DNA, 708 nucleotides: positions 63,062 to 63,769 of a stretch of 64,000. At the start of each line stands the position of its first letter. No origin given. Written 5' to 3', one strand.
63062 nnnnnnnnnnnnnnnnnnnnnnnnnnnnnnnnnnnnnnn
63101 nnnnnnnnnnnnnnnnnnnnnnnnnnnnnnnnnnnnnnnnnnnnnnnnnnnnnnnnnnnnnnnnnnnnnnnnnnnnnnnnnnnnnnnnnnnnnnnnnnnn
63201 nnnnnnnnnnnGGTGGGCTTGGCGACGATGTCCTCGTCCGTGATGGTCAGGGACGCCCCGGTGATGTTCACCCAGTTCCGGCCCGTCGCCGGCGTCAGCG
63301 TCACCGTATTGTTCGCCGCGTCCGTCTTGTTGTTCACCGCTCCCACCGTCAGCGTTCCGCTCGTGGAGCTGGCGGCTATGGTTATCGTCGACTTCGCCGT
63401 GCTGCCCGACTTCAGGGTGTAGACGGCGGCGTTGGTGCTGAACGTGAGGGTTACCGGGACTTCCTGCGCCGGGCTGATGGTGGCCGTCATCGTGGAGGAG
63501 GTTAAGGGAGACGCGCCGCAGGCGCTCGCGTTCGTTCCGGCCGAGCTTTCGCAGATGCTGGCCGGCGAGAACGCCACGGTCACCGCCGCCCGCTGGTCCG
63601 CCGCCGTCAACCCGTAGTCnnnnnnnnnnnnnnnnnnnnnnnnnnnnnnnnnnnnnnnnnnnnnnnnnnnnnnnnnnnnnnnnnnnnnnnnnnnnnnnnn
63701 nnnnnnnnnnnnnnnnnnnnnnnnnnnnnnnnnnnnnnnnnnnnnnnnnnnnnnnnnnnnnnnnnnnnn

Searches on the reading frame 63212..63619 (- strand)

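Call 68: search_protein_families(library=pfam, max_evalue=1, proteins=[window:63212-63619:-])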
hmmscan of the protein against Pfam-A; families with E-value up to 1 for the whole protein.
window:63212-63619:- (136 aa): 4 families
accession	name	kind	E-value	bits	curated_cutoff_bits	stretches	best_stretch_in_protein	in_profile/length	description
PF20579.4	LapA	-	0.00025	21.8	27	1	41-127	18-97/99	LapA domain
PF24507.1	Ig_CFAP65_4th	-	0.082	13.8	27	0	36-63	22-49/76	CFAP65, fourth Ig-like domain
PF13157.11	Enas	-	0.27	11.7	22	1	62-111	28-75/112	Endospore appendages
PF17789.7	MG4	-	0.31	11.7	24.7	1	49-103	28-84/95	Macroglobulin domain MG4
